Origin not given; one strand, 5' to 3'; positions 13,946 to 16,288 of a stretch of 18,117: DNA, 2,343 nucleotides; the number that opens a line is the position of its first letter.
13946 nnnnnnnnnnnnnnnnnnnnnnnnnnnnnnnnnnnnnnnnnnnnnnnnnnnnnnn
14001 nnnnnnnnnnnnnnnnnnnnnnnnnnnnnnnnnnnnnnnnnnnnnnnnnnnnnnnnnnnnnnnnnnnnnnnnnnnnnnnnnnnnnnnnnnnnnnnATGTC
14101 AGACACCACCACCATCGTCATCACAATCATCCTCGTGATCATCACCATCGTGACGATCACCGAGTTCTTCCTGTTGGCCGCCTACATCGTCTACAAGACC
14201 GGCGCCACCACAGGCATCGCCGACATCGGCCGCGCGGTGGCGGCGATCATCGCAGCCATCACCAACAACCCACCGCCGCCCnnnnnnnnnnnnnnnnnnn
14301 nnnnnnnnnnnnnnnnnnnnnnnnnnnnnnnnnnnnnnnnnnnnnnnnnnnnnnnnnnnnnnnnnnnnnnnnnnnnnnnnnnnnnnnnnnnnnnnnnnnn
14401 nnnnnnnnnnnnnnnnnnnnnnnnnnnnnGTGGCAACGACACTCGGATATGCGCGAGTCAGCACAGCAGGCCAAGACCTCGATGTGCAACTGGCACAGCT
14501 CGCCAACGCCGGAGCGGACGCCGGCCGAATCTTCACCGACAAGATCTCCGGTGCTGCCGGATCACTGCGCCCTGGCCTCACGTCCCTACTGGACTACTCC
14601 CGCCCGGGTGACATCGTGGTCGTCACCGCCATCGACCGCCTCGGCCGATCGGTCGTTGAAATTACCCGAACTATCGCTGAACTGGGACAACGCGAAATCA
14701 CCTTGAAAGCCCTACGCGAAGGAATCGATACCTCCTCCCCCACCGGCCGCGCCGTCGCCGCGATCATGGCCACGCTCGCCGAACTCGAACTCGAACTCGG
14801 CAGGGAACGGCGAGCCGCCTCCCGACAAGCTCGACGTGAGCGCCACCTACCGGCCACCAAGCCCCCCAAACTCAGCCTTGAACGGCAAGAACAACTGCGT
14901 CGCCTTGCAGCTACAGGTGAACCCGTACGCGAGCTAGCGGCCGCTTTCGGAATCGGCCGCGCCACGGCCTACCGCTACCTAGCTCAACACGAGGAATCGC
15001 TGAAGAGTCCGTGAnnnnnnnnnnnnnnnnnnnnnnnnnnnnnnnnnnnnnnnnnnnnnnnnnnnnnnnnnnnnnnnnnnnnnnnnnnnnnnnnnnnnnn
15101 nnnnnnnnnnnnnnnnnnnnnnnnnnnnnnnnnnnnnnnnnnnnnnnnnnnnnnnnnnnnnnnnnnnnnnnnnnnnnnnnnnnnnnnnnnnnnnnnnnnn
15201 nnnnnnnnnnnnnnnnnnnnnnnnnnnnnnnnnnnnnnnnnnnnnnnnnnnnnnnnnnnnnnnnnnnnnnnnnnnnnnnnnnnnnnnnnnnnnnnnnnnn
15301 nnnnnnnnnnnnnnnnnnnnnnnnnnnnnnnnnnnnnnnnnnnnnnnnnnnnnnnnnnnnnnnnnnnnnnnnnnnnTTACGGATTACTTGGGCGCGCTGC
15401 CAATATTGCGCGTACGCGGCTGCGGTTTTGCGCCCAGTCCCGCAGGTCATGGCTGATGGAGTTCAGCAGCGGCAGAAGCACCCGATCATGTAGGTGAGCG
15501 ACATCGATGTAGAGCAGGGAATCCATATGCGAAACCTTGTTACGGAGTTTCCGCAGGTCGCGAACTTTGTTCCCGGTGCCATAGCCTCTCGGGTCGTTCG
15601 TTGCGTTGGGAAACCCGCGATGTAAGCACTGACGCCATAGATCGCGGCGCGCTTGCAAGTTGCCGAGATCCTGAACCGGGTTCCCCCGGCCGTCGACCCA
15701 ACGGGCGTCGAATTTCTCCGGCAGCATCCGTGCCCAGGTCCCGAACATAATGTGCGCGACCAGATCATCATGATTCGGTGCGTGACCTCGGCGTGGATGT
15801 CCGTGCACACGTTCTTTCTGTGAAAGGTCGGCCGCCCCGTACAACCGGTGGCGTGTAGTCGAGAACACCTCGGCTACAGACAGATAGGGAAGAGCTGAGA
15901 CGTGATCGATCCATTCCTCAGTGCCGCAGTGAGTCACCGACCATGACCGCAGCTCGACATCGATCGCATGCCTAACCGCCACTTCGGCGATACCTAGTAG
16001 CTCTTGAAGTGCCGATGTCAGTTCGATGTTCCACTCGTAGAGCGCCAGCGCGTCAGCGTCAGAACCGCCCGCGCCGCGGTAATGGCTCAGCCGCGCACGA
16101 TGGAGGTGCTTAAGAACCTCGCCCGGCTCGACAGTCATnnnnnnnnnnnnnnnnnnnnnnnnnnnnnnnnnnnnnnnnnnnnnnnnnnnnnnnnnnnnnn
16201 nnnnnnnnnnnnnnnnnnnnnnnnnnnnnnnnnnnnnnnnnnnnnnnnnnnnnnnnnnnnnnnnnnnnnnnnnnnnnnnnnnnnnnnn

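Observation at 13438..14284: Unknown 193-aa gene followed by a 62-aa double-TM peptide encoded in an ATC/ACC triplet-rich tract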

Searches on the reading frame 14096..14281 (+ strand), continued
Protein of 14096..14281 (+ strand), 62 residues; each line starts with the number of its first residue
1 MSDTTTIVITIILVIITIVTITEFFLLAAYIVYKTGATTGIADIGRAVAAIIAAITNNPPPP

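Call 78: search_protein_families(library=pfam, proteins=[L018:6239-6709:+, L018:4829-5710:+, L018:4432-4836:+, L017:6810-7571:+, L017:7619-8302:+, L012:6293-6565:+], max_evalue=0.1)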
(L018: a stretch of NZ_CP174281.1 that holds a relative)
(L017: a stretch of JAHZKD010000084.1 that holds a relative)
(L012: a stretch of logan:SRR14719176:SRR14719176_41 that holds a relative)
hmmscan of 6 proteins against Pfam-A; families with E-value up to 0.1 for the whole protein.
L018:6239-6709:+ (156 aa): 3 families
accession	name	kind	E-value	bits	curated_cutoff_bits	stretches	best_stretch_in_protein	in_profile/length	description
PF00583.31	Acetyltransf_1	-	0.0029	18.3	20.7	1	39-129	31-115/116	Acetyltransferase (GNAT) family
PF14542.12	Acetyltransf_CG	-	0.075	13.6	30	0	75-106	19-50/80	GCN5-related N-acetyl-transferase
PF13508.13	Acetyltransf_7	-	0.093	13.6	27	0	80-131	27-83/84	Acetyltransferase (GNAT) domain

L018:4829-5710:+ (293 aa): 1 family
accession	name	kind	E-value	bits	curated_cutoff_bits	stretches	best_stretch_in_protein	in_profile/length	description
PF06114.19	Peptidase_M78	-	1.2e-06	28.7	22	1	78-176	26-117/123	IrrE N-terminal-like domain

L018:4432-4836:+ (134 aa): 5 families
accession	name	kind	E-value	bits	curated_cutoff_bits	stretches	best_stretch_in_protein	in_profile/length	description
PF13560.12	HTH_31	-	7e-12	45.9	27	1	24-79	2-57/64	Helix-turn-helix domain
PF01381.28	HTH_3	-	8.3e-10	39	23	1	28-81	1-53/55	Helix-turn-helix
PF12844.13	HTH_19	-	1.2e-07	31.9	30.2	1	28-88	4-63/64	Helix-turn-helix domain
PF13413.12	HTH_25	-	1e-06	28.9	24.6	1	27-75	1-50/62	Helix-turn-helix domain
PF13443.12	HTH_26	-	0.00067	20.3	22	1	28-84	2-58/63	Cro/C1-type HTH DNA-binding domain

L017:6810-7571:+ (253 aa): 7 families
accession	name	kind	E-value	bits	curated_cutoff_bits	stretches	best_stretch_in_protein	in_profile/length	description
PF03887.19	YfbU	-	2.5e-43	148.4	25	1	59-245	3-166/166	YfbU domain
PF21983.2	NikA-like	-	6.8e-07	29.8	27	1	3-37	6-40/72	Mobilization protein NikA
PF19807.5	DUF6290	-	6.9e-05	23.4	27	1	1-39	1-39/72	Family of unknown function (DUF6290)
PF01402.27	RHH_1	-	0.021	15.2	20.5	0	4-35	2-33/39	Ribbon-helix-helix protein, copG family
PF10723.15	RepB-RCR_reg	-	0.03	14.7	21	0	4-32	42-70/81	Replication regulatory protein RepB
PF07878.17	RHH_5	-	0.04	14.1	26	0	4-28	4-28/43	CopG-like RHH_1 or ribbon-helix-helix domain, RHH_5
PF08681.18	TacA1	-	0.093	13.2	21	0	4-33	2-31/80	Antitoxin TacA 1-like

L017:7619-8302:+ (227 aa): 0 families

L012:6293-6565:+ (90 aa): 0 families

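Call 79: fold_search(model_id=the predicted structure, library=pdb)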
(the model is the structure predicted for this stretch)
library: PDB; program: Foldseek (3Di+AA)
matches with E <= 10: 0; with E <= 0.001: 0
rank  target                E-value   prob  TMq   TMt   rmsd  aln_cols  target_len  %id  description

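Call 83: find_related_loci(query=A1, collection=metagenome_contigs, flank=5000)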
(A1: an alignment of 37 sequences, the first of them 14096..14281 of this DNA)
Query A1 (62 aa) in metagenome_contigs; peptide patterns used: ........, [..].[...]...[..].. (x = any residue, [..] = any of these).
225 stretches matched a pattern; 5 encode a relative of the query (tblastn E <= 1e-3); 5 distinct loci.
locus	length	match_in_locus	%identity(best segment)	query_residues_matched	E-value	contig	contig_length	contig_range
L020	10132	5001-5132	93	19-62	5e-24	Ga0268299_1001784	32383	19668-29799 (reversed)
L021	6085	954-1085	93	19-62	5e-24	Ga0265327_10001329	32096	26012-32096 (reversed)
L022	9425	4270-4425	60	4-55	6e-16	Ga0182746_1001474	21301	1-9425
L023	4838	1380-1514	62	14-58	2e-14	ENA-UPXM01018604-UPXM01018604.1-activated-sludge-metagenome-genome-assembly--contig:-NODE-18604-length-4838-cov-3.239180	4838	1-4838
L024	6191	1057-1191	62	14-58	2e-14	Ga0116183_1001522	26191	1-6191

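Call 85: find_encoding_contigs(protein=P0005, flank=5000, max_places=2)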
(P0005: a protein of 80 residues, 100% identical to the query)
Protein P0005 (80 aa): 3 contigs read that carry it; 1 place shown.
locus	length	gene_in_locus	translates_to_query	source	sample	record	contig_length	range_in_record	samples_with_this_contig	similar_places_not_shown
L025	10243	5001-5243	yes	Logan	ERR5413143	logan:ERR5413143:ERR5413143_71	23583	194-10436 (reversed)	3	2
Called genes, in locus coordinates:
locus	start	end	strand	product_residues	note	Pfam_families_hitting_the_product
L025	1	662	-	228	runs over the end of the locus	-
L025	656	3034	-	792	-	PF27215:EspK_C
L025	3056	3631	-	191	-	-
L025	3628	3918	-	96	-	-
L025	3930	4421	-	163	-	-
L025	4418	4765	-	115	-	-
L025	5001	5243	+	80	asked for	-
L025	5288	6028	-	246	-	PF07751:Abi_2 (weak)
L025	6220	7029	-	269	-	-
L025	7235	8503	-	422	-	-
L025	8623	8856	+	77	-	-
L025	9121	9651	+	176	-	PF00239:Resolvase, PF02796:HTH_7, PF13384:HTH_23 (weak)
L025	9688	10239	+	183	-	-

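Call 86: find_encoding_contigs(protein=P0008, flank=5000, max_places=2)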
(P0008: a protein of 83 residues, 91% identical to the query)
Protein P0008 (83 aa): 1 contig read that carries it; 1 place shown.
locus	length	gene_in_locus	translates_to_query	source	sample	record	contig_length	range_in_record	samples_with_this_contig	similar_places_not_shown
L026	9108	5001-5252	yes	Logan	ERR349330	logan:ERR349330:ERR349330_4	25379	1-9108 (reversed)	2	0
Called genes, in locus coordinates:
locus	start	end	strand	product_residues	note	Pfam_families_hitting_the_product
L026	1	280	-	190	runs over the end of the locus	-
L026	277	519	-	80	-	-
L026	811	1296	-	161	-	-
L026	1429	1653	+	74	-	-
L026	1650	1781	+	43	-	-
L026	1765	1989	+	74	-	-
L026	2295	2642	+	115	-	-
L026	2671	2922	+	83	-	-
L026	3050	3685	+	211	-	-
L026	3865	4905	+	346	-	PF07751:Abi_2 (faint)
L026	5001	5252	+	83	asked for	-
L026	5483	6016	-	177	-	-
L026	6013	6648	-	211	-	PF00239:Resolvase, PF02796:HTH_7 (weak), PF08279:HTH_11 (faint), PF13384:HTH_23 (faint)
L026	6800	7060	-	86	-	-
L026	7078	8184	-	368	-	-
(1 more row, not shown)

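Call 87: find_encoding_contigs(protein=P0016, flank=5000, max_places=2)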
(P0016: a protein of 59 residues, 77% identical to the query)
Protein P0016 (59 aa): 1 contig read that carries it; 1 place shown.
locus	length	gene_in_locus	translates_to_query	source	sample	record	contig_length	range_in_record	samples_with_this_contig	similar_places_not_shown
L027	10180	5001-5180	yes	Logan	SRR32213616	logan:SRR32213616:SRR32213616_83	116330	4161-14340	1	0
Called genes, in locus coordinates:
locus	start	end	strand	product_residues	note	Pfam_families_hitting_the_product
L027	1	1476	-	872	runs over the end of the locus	PF00589:Phage_integrase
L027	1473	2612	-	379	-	PF00589:Phage_integrase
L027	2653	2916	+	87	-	-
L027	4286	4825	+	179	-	-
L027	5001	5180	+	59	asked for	-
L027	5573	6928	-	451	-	-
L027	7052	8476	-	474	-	-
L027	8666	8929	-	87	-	PF18495:VbhA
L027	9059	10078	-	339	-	PF05362:Lon_C, PF13541:ChlI, PF01078:Mg_chelatase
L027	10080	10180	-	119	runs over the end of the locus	PF08378:NERD (weak), PF02021:UPF0102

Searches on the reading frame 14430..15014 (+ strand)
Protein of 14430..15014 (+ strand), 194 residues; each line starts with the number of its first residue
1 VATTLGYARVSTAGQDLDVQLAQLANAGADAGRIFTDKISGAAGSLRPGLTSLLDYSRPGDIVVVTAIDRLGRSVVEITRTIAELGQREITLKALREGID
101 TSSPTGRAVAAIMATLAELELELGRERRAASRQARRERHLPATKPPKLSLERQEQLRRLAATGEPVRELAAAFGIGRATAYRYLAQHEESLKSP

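Call 6: search_protein_families(library=pfam, proteins=[window:14430-15014:+], max_evalue=0.01)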
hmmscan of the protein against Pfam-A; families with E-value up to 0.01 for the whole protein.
window:14430-15014:+ (194 aa): 8 families
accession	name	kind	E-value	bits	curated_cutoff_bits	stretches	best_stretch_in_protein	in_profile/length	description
PF00239.26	Resolvase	-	2.3e-35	122.3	23.3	1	5-138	2-142/145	Resolvase, N terminal domain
PF02796.21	HTH_7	-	4.9e-10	39.8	23.8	1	145-185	3-43/45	Helix-turn-helix domain of resolvase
PF13384.12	HTH_23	-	6e-06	26.4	24.6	1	150-188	5-42/50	Homeodomain-like domain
PF13518.12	HTH_28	-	0.00012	22.5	25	1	154-185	4-34/52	Helix-turn-helix domain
PF09339.16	HTH_IclR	-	0.0003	20.9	22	1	156-185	9-40/52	IclR helix-turn-helix domain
PF25213.1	HVO_A0261_N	-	0.0045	17.3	35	0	149-189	10-50/86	HVO_A0261 N-terminal domain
PF13936.12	HTH_38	-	0.0076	16.4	27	0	146-184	3-41/44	Helix-turn-helix domain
PF13551.12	HTH_29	-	0.0082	16.6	28.1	0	159-188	7-38/64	Winged helix-turn helix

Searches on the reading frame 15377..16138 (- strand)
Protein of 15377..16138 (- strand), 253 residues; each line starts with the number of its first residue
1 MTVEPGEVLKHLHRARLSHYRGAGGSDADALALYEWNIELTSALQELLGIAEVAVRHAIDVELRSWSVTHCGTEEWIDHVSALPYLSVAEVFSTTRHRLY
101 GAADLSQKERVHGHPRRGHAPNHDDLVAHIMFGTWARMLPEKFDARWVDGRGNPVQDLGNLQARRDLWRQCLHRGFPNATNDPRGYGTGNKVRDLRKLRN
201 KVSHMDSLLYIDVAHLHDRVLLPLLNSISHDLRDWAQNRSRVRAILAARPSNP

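Call 6: search_protein_families(library=pfam, proteins=[window:15377-16138:-], max_evalue=0.01)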
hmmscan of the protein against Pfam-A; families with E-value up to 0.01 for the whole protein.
window:15377-16138:- (253 aa): 0 families

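Call 15: search_protein_families(library=ncbifam, proteins=[window:15377-16138:-], max_evalue=0.01)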
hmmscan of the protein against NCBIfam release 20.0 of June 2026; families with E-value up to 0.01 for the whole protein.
window:15377-16138:- (253 aa): 0 families

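Call 16: search_protein_families(library=phrogs, proteins=[window:15377-16138:-], max_evalue=0.01)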
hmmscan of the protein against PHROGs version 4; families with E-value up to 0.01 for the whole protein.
window:15377-16138:- (253 aa): 0 families

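Call 17: search_protein_families(library=padloc, proteins=[window:15377-16138:-], max_evalue=0.01)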
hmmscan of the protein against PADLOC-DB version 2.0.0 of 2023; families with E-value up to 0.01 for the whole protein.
window:15377-16138:- (253 aa): 1 family
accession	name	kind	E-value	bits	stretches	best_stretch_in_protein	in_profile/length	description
PDLC04038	PD-T4-5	-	3.5e-11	40.9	1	7-207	9-203/309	-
